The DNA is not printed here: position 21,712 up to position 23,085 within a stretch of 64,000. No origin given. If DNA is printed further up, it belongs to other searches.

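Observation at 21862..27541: Seven-gene TusA/DsrE plus Qmo/Hdr-like membrane redox operon with no CCG-domain subunit and no apr, sat or dsr genes in the window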

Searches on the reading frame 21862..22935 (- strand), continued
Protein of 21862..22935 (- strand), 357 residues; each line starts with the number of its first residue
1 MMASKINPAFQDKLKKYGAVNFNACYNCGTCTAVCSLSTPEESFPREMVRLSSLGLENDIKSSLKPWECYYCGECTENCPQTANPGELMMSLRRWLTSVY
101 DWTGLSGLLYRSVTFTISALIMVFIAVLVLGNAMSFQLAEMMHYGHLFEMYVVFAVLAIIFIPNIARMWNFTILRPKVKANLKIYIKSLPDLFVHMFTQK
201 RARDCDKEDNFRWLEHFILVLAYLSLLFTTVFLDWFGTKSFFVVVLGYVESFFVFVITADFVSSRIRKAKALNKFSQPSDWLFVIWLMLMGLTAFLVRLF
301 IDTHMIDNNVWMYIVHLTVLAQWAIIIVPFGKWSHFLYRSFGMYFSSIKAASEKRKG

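Call 39: find_encoding_contigs(protein=P0358, flank=9000, max_places=1)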
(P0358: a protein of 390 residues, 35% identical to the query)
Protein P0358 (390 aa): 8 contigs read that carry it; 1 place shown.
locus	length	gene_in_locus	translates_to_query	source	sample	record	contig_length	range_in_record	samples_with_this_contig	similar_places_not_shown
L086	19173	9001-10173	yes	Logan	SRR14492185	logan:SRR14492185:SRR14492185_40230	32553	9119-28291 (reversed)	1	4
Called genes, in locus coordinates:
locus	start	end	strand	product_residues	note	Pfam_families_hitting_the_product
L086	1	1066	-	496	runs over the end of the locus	PF01266:DAO (weak), PF07992:Pyr_redox_2 (faint), PF01593:Amino_oxidase, PF13450:NAD_binding_8, PF13454:NAD_binding_9 (faint)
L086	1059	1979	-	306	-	PF00762:Ferrochelatase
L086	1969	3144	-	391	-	PF13353:Fer4_12 (weak), PF04055:Radical_SAM, PF13186:SPASM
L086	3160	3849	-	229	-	PF00376:MerR (faint), PF12728:HTH_17, PF13411:MerR_1 (weak)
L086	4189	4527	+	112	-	PF12840:HTH_20, PF12802:MarR_2 (faint), PF25212:HVO_A0114 (weak), PF01022:HTH_5 (weak)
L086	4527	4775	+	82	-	PF01206:TusA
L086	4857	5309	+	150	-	PF02662:FlpD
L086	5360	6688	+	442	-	PF00070:Pyr_redox (faint), PF00890:FAD_binding_2 (weak), PF01266:DAO, PF12831:FAD_oxidored (weak), PF13450:NAD_binding_8 (weak), PF12838:Fer4_7 (weak), PF13187:Fer4_9, PF00037:Fer4 (weak), +4 more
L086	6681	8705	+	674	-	PF07992:Pyr_redox_2 (faint), PF00890:FAD_binding_2 (weak), PF01266:DAO (faint), PF12831:FAD_oxidored (weak), PF13450:NAD_binding_8 (weak), PF13237:Fer4_10 (faint), PF12838:Fer4_7, PF00037:Fer4 (weak), +2 more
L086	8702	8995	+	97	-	-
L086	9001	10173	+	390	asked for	PF25160:LdpA_Fe-S-bd (faint), PF12838:Fer4_7, PF13183:Fer4_8, PF13187:Fer4_9, PF13237:Fer4_10 (weak), PF13534:Fer4_17 (weak)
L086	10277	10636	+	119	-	PF02635:DsrE (weak), PF13686:DrsE_2 (faint)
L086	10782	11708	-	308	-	PF00126:HTH_1, PF01022:HTH_5 (weak), PF03466:LysR_substrate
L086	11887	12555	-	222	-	PF07615:Ykof (weak), PF01980:TrmO_N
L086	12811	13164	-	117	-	PF00190:Cupin_1, PF01050:MannoseP_isomer (weak), PF02311:AraC_binding (weak), PF07883:Cupin_2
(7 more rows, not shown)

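Call 40: find_encoding_contigs(protein=P0296, flank=9000, max_places=1)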
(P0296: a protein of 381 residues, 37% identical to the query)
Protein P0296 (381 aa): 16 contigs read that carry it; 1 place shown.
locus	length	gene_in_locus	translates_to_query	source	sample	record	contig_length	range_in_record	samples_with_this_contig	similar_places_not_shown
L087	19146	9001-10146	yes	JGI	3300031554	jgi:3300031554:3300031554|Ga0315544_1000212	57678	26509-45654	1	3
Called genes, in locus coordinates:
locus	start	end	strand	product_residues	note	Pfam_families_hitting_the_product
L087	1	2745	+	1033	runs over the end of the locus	PF01839:FG-GAP (faint), PF00801:PKD (weak), PF18911:PKD_4, PF13517:FG-GAP_3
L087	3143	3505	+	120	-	PF02635:DsrE, PF13686:DrsE_2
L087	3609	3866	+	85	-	PF01206:TusA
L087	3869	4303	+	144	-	PF02662:FlpD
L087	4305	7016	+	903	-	PF00890:FAD_binding_2 (weak), PF07992:Pyr_redox_2 (weak), PF12831:FAD_oxidored, PF14691:Fer4_20, PF01266:DAO, PF07992:Pyr_redox_2, PF13450:NAD_binding_8, PF07992:Pyr_redox_2, +12 more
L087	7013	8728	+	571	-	PF07992:Pyr_redox_2 (weak), PF01266:DAO (weak), PF03486:HI0933_like (faint), PF13450:NAD_binding_8 (weak), PF13237:Fer4_10 (weak), PF14697:Fer4_21, PF12838:Fer4_7 (weak), PF13187:Fer4_9 (weak), +3 more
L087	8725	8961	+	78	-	-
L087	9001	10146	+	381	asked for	PF25160:LdpA_Fe-S-bd (faint), PF12838:Fer4_7 (weak), PF13183:Fer4_8, PF13187:Fer4_9 (weak), PF13237:Fer4_10, PF13534:Fer4_17 (faint)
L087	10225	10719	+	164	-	PF02635:DsrE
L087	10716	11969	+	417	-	PF00989:PAS, PF08448:PAS_4, PF13426:PAS_9, PF00512:HisKA, PF02518:HATPase_c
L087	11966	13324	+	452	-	PF00072:Response_reg, PF00158:Sigma54_activat, PF14532:Sigma54_activ_2, PF07728:AAA_5 (weak), PF25601:AAA_lid_14, PF02954:HTH_8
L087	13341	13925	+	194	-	PF00413:Peptidase_M10 (weak), PF07998:Peptidase_M54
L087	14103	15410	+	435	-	PF00111:Fer2 (weak), PF13510:Fer2_4, PF13237:Fer4_10 (faint), PF12838:Fer4_7, PF00037:Fer4, PF12797:Fer4_2 (weak), PF12837:Fer4_6 (weak), PF01597:GCV_H, +1 more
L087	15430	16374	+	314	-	PF01597:GCV_H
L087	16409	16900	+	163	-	PF01257:2Fe-2S_thioredx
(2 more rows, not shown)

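Call 41: find_encoding_contigs(protein=P0389, flank=9000, max_places=1)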
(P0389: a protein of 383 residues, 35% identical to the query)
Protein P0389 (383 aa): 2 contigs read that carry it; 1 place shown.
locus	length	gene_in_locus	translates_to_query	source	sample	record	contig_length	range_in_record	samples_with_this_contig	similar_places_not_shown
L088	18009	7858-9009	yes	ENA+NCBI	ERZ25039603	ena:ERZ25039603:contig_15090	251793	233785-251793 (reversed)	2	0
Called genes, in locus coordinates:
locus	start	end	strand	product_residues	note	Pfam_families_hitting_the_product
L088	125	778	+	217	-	PF02357:NusG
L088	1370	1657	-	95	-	PF13683:rve_3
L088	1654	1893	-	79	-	PF00665:rve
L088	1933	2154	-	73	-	PF13565:HTH_32 (weak)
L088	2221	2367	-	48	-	PF13384:HTH_23 (weak)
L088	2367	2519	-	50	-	-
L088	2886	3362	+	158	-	PF12802:MarR_2 (faint), PF12840:HTH_20 (weak), PF01022:HTH_5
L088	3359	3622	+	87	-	PF01206:TusA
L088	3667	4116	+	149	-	PF02662:FlpD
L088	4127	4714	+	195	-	PF00890:FAD_binding_2, PF01134:GIDA (weak), PF01266:DAO, PF03486:HI0933_like (weak), PF07992:Pyr_redox_2 (weak), PF12831:FAD_oxidored, PF13450:NAD_binding_8, PF13183:Fer4_8 (weak), +8 more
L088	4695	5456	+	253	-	-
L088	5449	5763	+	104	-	-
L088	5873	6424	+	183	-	PF03486:HI0933_like (faint), PF07992:Pyr_redox_2 (weak), PF00890:FAD_binding_2, PF01134:GIDA (faint), PF01266:DAO (weak), PF12831:FAD_oxidored, PF13450:NAD_binding_8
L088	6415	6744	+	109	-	-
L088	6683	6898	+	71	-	-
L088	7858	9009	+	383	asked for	PF12838:Fer4_7 (faint), PF13183:Fer4_8, PF13237:Fer4_10 (faint), PF13187:Fer4_9 (weak), PF13534:Fer4_17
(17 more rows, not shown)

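Call 57: search_protein_families(library=ncbifam, proteins=[P0121, P0124, P0128, P0358, P0158, P0162, P0166, P0170, P0200, P0249], max_evalue=1e-20)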
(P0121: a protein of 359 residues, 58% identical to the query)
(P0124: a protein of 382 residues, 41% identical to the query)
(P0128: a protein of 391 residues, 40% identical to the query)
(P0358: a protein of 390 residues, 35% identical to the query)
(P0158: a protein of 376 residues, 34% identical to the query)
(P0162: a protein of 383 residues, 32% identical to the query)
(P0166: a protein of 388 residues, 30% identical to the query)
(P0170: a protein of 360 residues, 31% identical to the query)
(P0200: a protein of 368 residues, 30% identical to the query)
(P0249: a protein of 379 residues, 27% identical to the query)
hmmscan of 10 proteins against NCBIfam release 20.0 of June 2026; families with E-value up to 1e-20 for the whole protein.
P0121 (359 aa): 1 family
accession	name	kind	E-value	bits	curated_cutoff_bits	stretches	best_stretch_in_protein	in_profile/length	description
NF038018.1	qmoC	equivalog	1.8e-47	162.6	300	1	7-345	4-360/360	quinone-interacting membrane-bound oxidoreductase complex subunit QmoC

P0124 (382 aa): 1 family
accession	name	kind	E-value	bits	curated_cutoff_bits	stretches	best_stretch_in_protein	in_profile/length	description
NF038018.1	qmoC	equivalog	3.3e-59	201.2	300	1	7-358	4-360/360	quinone-interacting membrane-bound oxidoreductase complex subunit QmoC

P0128 (391 aa): 1 family
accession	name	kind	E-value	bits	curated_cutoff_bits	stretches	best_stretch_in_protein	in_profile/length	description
NF038018.1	qmoC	equivalog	1.6e-54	185.8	300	1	8-370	4-360/360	quinone-interacting membrane-bound oxidoreductase complex subunit QmoC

P0358 (390 aa): 1 family
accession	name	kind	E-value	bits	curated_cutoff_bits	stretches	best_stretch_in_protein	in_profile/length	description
NF038018.1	qmoC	equivalog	6.1e-59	200.3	300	1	8-368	4-360/360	quinone-interacting membrane-bound oxidoreductase complex subunit QmoC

P0158 (376 aa): 1 family
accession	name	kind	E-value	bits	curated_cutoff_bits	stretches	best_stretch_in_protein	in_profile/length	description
NF038018.1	qmoC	equivalog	8.9e-59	199.7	300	1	9-369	5-360/360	quinone-interacting membrane-bound oxidoreductase complex subunit QmoC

P0162 (383 aa): 1 family
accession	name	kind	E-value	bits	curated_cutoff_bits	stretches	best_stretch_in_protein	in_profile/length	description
NF038018.1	qmoC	equivalog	9.3e-65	219.4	300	1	8-376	4-360/360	quinone-interacting membrane-bound oxidoreductase complex subunit QmoC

P0166 (388 aa): 1 family
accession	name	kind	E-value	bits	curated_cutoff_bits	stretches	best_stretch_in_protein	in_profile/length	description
NF038018.1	qmoC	equivalog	5.9e-62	210.2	300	1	8-366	4-358/360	quinone-interacting membrane-bound oxidoreductase complex subunit QmoC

P0170 (360 aa): 1 family
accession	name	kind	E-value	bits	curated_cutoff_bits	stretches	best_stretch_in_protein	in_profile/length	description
NF038018.1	qmoC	equivalog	1.2e-62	212.5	300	1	9-354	6-358/360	quinone-interacting membrane-bound oxidoreductase complex subunit QmoC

P0200 (368 aa): 1 family
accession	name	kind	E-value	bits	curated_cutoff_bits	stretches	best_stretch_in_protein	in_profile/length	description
NF038018.1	qmoC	equivalog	5.6e-91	305.7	300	1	6-349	4-360/360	quinone-interacting membrane-bound oxidoreductase complex subunit QmoC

P0249 (379 aa): 1 family
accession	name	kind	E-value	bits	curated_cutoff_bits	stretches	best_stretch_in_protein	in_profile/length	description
NF038018.1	qmoC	equivalog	2.9e-77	260.6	300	1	16-371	2-359/360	quinone-interacting membrane-bound oxidoreductase complex subunit QmoC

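Call 60: find_related_loci(query=L021:2518-3585:+, collection=metagenome_contigs, flank=10000)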
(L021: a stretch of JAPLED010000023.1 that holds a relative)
Query L021:2518-3585:+ (355 aa) in metagenome_contigs; peptide patterns used: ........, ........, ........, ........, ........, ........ (x = any residue, [..] = any of these).
147 stretches matched a pattern; 69 encode a relative of the query (tblastn E <= 1e-3); 69 distinct loci.
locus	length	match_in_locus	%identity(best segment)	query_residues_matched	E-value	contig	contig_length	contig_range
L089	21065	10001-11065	96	1-355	0e+0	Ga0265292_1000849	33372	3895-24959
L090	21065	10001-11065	91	1-355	0e+0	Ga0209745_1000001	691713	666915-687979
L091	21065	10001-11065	91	1-355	0e+0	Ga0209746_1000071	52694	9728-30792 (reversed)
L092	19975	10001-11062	89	1-354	0e+0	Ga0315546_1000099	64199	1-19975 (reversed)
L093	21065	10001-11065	88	1-355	0e+0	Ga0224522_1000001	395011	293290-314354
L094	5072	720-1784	87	1-355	0e+0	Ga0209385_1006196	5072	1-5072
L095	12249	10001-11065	86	1-355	0e+0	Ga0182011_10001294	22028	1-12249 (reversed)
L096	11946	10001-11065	86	1-355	0e+0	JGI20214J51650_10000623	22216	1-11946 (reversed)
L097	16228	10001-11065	86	1-355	0e+0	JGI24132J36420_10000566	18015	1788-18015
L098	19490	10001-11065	87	1-355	0e+0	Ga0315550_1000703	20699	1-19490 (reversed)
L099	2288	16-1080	87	1-355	0e+0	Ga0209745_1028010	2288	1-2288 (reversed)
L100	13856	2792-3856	87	1-355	0e+0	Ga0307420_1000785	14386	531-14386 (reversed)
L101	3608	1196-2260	86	1-355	0e+0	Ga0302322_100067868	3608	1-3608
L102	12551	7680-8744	86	1-355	0e+0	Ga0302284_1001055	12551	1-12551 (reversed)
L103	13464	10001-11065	86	1-355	0e+0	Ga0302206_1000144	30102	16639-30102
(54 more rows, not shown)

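Call 74: predict_structure(alignment_id=A3)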
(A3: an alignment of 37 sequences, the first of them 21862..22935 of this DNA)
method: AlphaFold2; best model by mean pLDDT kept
length: 357 residues; sequences in the alignment: 37
mean_pLDDT: 86.8   pTM: 0.85
mean pLDDT of the five models: 86.8, 86.5, 84.3, 83.6, 82.5
residues with pLDDT >= 90: 208; 70-90: 110; 50-70: 38; < 50: 1
segments of 3 or more residues with pLDDT < 50: none
pLDDT, mean of each block of 10 residues (from residue 1): 79 86 74 65 80 92 86 58 77 93 93 93 97 94 91 93 96 95 96 87 67 83 90 92 94 91 83 72 91 94 89 95 92 85 95 88
secondary structure, 60 per line:
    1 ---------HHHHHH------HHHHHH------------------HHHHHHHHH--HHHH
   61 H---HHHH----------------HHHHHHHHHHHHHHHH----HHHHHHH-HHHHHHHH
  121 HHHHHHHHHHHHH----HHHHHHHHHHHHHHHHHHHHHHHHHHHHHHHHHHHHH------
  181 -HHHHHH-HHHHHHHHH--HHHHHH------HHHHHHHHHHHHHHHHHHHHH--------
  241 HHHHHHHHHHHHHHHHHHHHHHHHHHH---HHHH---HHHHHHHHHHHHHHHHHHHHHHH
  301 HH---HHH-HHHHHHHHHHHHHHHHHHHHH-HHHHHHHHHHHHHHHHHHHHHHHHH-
elements in order: H10-15 H22-27 H46-54 H57-61 H65-68 H85-100 H105-111 H113-133 H138-174 H182-187 H189-197 H200-205 H212-232 H241-267 H271-274 H278-302 H310-330 H332-356
